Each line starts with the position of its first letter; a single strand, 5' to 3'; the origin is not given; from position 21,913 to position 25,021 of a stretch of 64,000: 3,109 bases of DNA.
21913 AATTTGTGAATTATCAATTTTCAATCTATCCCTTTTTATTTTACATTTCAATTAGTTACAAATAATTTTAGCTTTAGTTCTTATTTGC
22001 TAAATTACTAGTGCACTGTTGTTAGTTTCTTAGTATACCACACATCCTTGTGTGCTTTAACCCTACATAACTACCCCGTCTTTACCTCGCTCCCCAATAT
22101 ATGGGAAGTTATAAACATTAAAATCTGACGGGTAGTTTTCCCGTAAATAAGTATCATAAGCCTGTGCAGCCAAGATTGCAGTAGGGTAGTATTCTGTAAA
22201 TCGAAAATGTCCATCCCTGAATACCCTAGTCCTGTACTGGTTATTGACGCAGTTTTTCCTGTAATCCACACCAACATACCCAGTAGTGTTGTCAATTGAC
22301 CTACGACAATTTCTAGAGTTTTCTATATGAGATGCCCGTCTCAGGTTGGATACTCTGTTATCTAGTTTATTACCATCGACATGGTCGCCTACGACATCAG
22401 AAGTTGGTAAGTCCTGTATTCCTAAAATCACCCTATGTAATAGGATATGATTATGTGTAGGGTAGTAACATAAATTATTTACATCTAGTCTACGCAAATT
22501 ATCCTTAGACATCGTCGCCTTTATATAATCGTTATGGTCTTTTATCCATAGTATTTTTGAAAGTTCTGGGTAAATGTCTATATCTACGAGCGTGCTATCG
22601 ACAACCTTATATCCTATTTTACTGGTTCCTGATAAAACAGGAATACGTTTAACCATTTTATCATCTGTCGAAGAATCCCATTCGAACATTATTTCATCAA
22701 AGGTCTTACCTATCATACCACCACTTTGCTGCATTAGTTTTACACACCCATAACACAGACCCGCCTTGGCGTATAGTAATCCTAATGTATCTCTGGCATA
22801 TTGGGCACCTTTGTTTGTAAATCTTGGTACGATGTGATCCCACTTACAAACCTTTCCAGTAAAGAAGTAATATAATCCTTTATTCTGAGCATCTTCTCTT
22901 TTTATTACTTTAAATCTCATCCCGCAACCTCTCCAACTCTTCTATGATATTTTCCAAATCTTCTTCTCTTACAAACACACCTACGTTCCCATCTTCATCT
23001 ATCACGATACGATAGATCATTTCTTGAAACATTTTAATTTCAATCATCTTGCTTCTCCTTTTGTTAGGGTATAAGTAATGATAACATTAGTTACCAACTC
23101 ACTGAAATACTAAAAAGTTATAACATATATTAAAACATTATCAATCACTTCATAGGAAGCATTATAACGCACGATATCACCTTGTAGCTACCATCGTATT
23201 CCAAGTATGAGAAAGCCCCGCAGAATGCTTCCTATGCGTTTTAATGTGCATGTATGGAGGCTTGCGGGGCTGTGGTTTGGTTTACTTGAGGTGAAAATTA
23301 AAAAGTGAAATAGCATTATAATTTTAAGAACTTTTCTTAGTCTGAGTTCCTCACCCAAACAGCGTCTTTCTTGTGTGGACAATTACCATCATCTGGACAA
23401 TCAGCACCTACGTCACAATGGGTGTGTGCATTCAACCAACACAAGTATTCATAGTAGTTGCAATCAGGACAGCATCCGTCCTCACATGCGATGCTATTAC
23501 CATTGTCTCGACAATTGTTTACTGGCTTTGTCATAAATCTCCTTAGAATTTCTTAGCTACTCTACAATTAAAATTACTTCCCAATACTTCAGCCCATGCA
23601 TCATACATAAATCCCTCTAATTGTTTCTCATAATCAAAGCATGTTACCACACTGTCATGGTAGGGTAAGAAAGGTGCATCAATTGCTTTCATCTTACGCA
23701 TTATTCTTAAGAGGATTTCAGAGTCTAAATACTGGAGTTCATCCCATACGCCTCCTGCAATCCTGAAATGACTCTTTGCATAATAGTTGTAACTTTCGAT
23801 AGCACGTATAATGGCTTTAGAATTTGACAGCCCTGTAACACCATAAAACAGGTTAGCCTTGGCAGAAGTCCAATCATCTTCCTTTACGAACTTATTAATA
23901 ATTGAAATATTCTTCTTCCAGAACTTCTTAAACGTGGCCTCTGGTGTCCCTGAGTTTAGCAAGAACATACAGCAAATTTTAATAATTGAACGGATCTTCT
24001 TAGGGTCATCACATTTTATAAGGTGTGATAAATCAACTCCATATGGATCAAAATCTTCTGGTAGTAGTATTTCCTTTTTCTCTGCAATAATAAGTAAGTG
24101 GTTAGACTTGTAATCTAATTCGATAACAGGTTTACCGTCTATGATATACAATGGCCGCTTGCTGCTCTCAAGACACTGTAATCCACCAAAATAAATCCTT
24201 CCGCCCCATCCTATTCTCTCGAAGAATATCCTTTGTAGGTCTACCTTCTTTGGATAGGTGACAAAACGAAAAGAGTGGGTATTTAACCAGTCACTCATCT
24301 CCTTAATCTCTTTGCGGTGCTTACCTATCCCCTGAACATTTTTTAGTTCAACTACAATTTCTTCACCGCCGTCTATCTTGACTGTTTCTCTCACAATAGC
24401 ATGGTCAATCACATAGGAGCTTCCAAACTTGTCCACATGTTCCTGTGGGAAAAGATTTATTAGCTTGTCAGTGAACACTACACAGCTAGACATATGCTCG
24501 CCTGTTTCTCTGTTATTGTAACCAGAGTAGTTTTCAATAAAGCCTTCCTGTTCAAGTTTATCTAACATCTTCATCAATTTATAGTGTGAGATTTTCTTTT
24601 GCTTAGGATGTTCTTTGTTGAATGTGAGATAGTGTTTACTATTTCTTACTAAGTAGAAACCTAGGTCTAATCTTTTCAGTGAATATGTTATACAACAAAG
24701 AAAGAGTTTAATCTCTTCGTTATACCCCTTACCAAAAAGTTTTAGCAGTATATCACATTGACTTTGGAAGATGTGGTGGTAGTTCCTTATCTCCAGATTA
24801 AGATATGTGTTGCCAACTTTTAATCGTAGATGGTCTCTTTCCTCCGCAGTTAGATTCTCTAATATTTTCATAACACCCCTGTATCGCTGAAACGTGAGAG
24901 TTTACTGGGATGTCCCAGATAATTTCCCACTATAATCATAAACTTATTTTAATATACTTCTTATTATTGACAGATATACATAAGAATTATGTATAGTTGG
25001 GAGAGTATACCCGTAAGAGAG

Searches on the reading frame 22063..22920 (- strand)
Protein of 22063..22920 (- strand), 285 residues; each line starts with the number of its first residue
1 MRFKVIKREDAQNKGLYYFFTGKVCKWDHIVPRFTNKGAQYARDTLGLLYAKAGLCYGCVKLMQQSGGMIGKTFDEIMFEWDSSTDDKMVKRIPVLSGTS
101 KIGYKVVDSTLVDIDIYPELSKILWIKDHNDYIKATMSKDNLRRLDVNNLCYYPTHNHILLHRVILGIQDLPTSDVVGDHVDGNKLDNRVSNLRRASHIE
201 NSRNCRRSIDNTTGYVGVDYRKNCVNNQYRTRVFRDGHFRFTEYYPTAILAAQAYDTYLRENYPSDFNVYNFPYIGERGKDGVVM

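Call 11: search_protein_families(library=phrogs, proteins=[window:22063-22920:-], max_evalue=0.01)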
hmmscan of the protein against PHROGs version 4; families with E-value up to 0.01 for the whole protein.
window:22063-22920:- (285 aa): 10 families
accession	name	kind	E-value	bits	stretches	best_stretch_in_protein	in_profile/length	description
phrog_36769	-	unknown function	1.8e-49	170.1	1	32-279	115-364/367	-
phrog_99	-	DNA, RNA and nucleotide metabolism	3.3e-25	90.5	1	114-268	118-264/383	HNH endonuclease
phrog_4578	-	DNA, RNA and nucleotide metabolism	1.2e-12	48.8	1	179-240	33-92/130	HNH endonuclease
phrog_1081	-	unknown function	2.4e-06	28.5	1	4-38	2-36/67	-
phrog_374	-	DNA, RNA and nucleotide metabolism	0.00011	22.2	1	179-257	327-401/617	HNH endonuclease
phrog_59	-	DNA, RNA and nucleotide metabolism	0.00041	20.8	1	175-207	205-237/423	HNH endonuclease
phrog_959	-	DNA, RNA and nucleotide metabolism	0.00075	20.3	1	175-207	76-108/138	HNH endonuclease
phrog_1492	-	DNA, RNA and nucleotide metabolism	0.0058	16.8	1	177-210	131-164/414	HNH endonuclease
phrog_19902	-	DNA, RNA and nucleotide metabolism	0.0068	17.2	1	141-208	65-138/221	HNH endonuclease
phrog_30377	-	DNA, RNA and nucleotide metabolism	0.0081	17.3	0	160-213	11-63/82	HNH endonuclease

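Call 12: search_protein_families(library=pfam, proteins=[window:22063-22920:-], max_evalue=0.01)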
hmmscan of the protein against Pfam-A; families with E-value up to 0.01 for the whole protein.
window:22063-22920:- (285 aa): 1 family
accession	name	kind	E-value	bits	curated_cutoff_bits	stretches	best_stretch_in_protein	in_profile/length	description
PF13392.12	HNH_3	-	7.6e-06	25.9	24.8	1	175-203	18-46/46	HNH endonuclease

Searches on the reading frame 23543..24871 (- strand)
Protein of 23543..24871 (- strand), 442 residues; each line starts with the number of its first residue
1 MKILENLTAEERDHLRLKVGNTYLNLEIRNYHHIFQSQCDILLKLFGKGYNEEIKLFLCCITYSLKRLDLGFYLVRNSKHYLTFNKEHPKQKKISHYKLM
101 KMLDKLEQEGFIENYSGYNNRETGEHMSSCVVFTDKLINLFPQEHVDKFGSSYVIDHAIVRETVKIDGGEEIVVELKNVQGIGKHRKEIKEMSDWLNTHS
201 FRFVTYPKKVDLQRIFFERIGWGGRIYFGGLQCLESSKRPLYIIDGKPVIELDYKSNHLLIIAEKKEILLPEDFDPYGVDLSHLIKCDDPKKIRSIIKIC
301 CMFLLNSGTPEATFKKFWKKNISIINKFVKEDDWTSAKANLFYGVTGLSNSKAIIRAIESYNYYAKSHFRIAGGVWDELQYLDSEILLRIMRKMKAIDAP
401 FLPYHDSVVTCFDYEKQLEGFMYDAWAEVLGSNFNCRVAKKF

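Call 11: search_protein_families(library=phrogs, proteins=[window:23543-24871:-], max_evalue=0.01)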
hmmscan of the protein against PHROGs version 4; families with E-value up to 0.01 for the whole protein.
window:23543-24871:- (442 aa): 1 family
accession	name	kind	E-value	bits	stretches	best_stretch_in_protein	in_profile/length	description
phrog_4756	-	unknown function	2.2e-65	222.5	1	4-440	4-438/440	-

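Call 12: search_protein_families(library=pfam, proteins=[window:23543-24871:-], max_evalue=0.01)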
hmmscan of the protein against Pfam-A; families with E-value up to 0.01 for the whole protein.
window:23543-24871:- (442 aa): 0 families
